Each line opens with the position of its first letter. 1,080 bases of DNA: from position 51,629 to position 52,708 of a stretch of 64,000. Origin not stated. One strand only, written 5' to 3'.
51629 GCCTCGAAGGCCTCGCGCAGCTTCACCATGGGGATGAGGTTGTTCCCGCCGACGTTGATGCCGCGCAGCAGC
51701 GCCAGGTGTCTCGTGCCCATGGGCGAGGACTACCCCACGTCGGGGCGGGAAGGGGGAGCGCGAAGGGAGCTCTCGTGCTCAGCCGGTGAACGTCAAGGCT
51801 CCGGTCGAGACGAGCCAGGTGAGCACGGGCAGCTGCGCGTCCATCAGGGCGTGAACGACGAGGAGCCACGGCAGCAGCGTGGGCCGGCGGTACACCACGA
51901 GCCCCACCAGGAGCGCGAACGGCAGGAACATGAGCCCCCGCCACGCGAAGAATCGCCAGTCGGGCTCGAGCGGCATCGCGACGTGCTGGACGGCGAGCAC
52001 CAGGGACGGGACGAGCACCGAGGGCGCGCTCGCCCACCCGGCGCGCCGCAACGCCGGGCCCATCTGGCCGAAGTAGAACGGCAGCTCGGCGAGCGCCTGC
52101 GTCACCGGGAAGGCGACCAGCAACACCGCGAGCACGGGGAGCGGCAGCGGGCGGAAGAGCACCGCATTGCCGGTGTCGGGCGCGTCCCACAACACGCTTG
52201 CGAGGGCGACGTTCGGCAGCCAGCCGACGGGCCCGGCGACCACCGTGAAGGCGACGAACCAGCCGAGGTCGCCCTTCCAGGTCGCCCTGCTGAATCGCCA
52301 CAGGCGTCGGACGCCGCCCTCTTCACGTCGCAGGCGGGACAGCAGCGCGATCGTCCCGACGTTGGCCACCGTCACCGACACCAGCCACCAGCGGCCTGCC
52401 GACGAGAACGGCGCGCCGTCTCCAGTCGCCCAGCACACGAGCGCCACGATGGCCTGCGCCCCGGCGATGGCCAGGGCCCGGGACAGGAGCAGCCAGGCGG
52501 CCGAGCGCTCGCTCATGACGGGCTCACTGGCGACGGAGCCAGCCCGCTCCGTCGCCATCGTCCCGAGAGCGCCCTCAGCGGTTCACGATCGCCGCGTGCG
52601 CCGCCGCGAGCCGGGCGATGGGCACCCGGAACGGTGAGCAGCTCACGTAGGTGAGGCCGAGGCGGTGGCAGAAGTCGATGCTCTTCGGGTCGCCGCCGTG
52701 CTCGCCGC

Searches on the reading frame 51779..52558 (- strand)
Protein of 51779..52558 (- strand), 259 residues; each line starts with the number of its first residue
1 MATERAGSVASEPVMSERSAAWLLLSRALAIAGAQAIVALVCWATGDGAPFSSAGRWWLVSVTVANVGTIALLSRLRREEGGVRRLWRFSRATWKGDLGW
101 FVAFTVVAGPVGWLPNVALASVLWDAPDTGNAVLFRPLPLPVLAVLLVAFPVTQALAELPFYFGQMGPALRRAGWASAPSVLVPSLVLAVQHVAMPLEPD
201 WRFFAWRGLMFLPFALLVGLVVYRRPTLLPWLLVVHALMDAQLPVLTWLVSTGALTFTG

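Call 3: search_protein_families(library=pfam, proteins=[window:51779-52558:-], max_evalue=0.01)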
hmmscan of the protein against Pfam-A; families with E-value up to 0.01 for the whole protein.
window:51779-52558:- (259 aa): 0 families

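Call 8: search_protein_families(library=ncbifam, proteins=[window:51779-52558:-], max_evalue=0.1)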
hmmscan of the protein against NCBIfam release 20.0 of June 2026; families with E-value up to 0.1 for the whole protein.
window:51779-52558:- (259 aa): 0 families

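Call 20: search_protein_families(library=pfam, proteins=[window:51779-52558:-], max_evalue=1)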
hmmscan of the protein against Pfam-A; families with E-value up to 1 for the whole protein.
window:51779-52558:- (259 aa): 0 families

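Call 22: find_homologous_proteins(query=window:51779-52558:-, max_evalue=0.001)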
Query window:51779-52558:- (259 aa): 200 proteins with E <= 0.001 among 8000 candidates; the best 120 are listed.
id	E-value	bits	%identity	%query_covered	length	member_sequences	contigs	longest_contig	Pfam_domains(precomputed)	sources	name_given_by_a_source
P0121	1.7e-152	525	100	95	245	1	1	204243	-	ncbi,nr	ncbi:MAG: hypothetical protein JNJ54_14835 [Myxococcaceae bacterium]|nr:hypothetical protein [Myxoco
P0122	1.5e-118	413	79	94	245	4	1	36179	-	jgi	jgi:hypothetical protein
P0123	4.1e-99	350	69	93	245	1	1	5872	-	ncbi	-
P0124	3.8e-97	343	66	95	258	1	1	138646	-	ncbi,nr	ncbi:MAG: hypothetical protein SFW67_15870 [Myxococcaceae bacterium]|nr:hypothetical protein [Myxoco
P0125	3.0e-94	334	68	93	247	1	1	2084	-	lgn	-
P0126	2.4e-91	324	65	93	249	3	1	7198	-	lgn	-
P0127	2.3e-88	314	61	92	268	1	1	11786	-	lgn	-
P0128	8.8e-86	306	63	93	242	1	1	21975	-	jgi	jgi:hypothetical protein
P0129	4.7e-85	304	63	93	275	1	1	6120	-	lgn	-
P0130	3.6e-55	206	49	98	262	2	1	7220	-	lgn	-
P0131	3.3e-50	189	49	88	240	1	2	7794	-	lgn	-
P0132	5.0e-50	189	49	91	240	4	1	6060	-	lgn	-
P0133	2.0e-49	187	49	78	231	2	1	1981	-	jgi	jgi:hypothetical protein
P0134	5.0e-48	182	48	80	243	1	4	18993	-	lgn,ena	-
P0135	4.2e-47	179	46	90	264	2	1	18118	-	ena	-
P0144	1.1e-44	171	48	84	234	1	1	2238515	-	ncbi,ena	-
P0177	9.1e-40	155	44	89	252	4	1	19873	PF02517.22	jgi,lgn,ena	-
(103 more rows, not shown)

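Call 23: find_encoding_contigs(protein=P0124, flank=6000, max_places=2)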
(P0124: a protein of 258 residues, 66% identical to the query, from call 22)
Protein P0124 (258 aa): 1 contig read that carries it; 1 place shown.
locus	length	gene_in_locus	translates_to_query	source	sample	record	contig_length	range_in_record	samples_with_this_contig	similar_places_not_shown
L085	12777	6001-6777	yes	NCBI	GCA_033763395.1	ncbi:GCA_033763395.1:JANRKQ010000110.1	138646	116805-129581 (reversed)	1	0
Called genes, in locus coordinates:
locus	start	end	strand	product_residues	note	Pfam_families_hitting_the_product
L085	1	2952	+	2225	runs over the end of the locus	-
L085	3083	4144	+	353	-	PF02628:COX15-CtaA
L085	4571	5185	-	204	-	PF04832:SOUL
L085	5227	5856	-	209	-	-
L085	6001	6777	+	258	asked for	-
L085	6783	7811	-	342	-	-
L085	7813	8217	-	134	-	-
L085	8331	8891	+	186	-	PF20003:fvmX5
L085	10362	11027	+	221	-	PF01434:Peptidase_M41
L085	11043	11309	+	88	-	PF20002:fvmX3-analog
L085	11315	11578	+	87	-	-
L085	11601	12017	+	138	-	-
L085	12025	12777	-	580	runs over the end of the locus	PF13485:Peptidase_MA_2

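Call 24: find_encoding_contigs(protein=P0128, flank=6000, max_places=2)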
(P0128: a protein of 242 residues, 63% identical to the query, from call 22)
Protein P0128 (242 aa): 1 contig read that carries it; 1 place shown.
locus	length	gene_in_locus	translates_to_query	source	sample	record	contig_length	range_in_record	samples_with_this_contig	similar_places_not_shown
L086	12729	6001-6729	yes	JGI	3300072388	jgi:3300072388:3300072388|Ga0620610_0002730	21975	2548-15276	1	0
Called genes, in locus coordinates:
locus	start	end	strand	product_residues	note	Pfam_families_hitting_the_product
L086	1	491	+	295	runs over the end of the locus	PF02548:Pantoate_transf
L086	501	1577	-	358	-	-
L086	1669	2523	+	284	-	PF02569:Pantoate_ligase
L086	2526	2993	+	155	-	PF01668:SmpB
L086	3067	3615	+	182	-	PF04386:SspB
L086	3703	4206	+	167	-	PF03938:OmpH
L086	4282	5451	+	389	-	PF00962:A_deaminase, PF19326:AMP_deaminase (weak)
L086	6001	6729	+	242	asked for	-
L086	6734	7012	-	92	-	-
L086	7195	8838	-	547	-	PF13231:PMT_2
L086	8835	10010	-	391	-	PF04932:Wzy_C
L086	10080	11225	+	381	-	-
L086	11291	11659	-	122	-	PF00903:Glyoxalase (weak)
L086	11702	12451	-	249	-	PF22352:K319L-like_PKD (weak)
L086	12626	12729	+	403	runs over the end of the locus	PF00583:Acetyltransf_1 (faint)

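Call 25: find_encoding_contigs(protein=P0144, flank=6000, max_places=2)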
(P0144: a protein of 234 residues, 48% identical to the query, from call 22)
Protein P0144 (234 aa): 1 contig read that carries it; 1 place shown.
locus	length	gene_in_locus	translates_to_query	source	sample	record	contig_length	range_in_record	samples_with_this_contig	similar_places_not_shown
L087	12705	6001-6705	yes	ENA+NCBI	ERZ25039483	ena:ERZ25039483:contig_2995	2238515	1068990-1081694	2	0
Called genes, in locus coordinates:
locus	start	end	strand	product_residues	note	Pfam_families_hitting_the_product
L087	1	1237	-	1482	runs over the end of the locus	PF04997:RNA_pol_Rpb1_1, PF00623:RNA_pol_Rpb1_2, PF04983:RNA_pol_Rpb1_3, PF05000:RNA_pol_Rpb1_4, PF04998:RNA_pol_Rpb1_5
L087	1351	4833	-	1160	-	PF04563:RNA_pol_Rpb2_1, PF04561:RNA_pol_Rpb2_2, PF04565:RNA_pol_Rpb2_3, PF10385:RNA_pol_Rpb2_45, PF00562:RNA_pol_Rpb2_6, PF04560:RNA_pol_Rpb2_7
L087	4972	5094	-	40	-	-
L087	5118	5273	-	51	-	-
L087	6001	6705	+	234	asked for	-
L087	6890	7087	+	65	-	-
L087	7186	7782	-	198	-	PF00300:His_Phos_1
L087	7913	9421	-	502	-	PF00990:GGDEF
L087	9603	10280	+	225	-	-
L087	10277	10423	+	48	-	-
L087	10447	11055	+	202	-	PF01872:RibD_C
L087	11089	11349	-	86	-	-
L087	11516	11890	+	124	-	PF02537:CRCB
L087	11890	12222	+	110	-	PF02641:DUF190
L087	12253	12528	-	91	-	-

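Call 44: search_protein_families(library=pfam, alignment_id=A2, max_evalue=0.1)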
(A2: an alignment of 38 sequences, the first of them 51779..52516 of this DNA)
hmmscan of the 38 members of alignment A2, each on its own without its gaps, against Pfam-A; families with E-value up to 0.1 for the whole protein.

A. member 1, window:51779-52516:- (245 aa): 0 families

B. families by the number of members that match (of 38 scanned): 4 families
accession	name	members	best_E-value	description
PF02517.21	Rce1-like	6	4.5e-06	Type II CAAX prenyl endopeptidase Rce1-like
PF15420.11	Abhydrolase_9_N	1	0.0057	Alpha/beta-hydrolase family N-terminus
PF05101.18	VirB3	1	0.02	Type IV secretory pathway, VirB3-like protein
PF20538.3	DUF6753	1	0.059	Family of unknown function (DUF6753)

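Call 45: search_solved_structures(query=A2, max_evalue=10, show_alignments=2)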
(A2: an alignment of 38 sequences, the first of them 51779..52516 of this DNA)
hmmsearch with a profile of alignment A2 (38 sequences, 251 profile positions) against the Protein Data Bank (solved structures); distinct sequences matched with E-value up to 10: 0.

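Call 62: predict_structure(alignment_id=A2)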
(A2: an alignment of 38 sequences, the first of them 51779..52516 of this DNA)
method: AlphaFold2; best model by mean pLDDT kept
length: 245 residues; sequences in the alignment: 38
mean_pLDDT: 96.4   pTM: 0.91
mean pLDDT of the five models: 96.4, 96.2, 96.1, 96.0, 96.0
residues with pLDDT >= 90: 239; 70-90: 5; 50-70: 1; < 50: 0
segments of 3 or more residues with pLDDT < 50: none
pLDDT, mean of each block of 10 residues (from residue 1): 87 98 98 97 98 98 94 96 97 95 96 95 98 98 98 95 98 97 96 97 98 98 97 98 87
secondary structure, 60 per line:
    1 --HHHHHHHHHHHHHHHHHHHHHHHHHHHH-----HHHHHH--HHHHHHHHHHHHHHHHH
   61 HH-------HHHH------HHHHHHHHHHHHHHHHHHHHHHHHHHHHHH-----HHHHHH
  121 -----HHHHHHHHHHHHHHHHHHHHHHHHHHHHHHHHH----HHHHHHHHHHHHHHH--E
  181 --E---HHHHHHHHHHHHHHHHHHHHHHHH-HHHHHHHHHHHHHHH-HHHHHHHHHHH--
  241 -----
elements in order: H3-30 H36-41 H44-62 H70-73 H80-109 H115-120 H126-158 H163-177 H187-210 H212-226 H228-238

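Call 64: fold_search(model_id=the predicted structure, library=pdb)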
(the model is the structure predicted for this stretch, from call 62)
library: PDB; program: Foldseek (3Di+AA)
matches with E <= 10: 118; with E <= 0.001: 0
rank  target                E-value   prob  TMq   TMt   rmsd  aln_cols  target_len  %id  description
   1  4cad_L                1.8e-01  0.87  0.40  0.39  15.3       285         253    9  Mechanism of farnesylated CAAX protein processing by the integral membrane protease Rce1 (released 2013-11-27)
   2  4cad_I                6.0e-01  0.60  0.40  0.39  15.3       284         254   10  Mechanism of farnesylated CAAX protein processing by the integral membrane protease Rce1 (released 2013-11-27)
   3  8uao_A                1.2e+00  0.14  0.21  0.22  16.9       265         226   10  DpHF18 filament (released 2024-04-10)
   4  8imy_G                1.5e+00  0.15  0.21  0.12  19.0       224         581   16  Cryo-EM structure of GPI-T (inactive mutant) with GPI and proULBP2, a proprotein substrate (released 2023-08-16)
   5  6i1z_A                1.6e+00  0.04  0.15  0.14  20.9       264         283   11  Outward facing structure of apo CST (released 2019-06-05)
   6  8fbj                  2.3e+00  0.07  0.18  0.15  18.3       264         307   12  Improving the secretion of designed protein assemblies through negative design of cryptic transmembrane domains (released 2023-03-22)
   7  2yfb_B                2.3e+00  0.06  0.16  0.17  26.1       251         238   12  X-ray structure of McpS ligand binding domain in complex with succinate (released 2012-04-18)
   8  7nmq                  2.6e+00  0.08  0.22  0.17  21.6       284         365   10  Bacillus cereus HblL1 toxin component (released 2021-04-07)
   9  6xr2_E                2.7e+00  0.10  0.21  0.26  13.3       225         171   11  Computationally designed right-handed alpha/alpha homotrimeric toroid with 3 repeats per subunit (released 2021-07-14)
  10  8odt_A                2.9e+00  0.06  0.18  0.19  25.3       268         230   13  Structure of TolQR complex from E.coli (released 2023-11-01)
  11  6tqe_A                2.9e+00  0.03  0.13  0.07  29.9       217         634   15  The structure of ABC transporter Rv1819c without addition of substrate (released 2020-04-01)
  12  5a63_C                3.0e+00  0.23  0.29  0.30  14.6       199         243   19  Cryo-EM structure of the human gamma-secretase complex at 3.4 angstrom resolution. (released 2015-08-05)
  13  3ir5_C                3.0e+00  0.03  0.13  0.14  17.2       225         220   15  Crystal structure of NarGHI mutant NarG-H49C (released 2010-01-05)
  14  2yfb_A                3.3e+00  0.09  0.20  0.21  26.6       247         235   12  X-ray structure of McpS ligand binding domain in complex with succinate (released 2012-04-18)
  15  7ocy_B                3.3e+00  0.06  0.17  0.09  23.4       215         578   12  Enterococcus faecalis EfrCD in complex with a nanobody (released 2022-05-18)
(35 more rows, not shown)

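Call 67: find_encoding_contigs(protein=P0123, flank=6000, max_places=2)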
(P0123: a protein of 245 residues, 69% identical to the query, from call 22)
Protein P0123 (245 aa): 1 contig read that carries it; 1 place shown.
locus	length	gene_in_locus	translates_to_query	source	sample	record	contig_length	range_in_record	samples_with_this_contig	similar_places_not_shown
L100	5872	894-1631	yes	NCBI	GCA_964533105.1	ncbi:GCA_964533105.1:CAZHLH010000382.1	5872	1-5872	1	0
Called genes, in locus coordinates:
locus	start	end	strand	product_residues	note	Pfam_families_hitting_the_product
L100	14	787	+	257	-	-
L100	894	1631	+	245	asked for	-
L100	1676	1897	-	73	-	-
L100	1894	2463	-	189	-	-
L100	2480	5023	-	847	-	PF13757:VIT_2 (weak), PF08487:VIT, PF00092:VWA, PF05762:VWA_CoxE (weak), PF13519:VWA_2, PF13768:VWA_3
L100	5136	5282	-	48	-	-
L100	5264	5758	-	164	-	-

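Call 68: find_encoding_contigs(protein=P0127, flank=6000, max_places=2)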
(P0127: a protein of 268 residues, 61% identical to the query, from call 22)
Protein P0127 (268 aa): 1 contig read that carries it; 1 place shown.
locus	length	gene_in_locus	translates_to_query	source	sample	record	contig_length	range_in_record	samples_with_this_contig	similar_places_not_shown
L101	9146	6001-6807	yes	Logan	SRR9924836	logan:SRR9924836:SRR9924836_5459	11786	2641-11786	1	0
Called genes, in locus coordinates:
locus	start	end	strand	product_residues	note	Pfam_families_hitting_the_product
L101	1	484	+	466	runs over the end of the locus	PF00232:Glyco_hydro_1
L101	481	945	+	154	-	-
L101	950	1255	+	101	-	-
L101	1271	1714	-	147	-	PF19545:DUF6069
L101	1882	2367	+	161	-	-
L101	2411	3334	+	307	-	PF00126:HTH_1, PF03466:LysR_substrate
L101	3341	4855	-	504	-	PF24297:DUF7481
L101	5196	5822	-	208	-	-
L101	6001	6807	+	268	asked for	-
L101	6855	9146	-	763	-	?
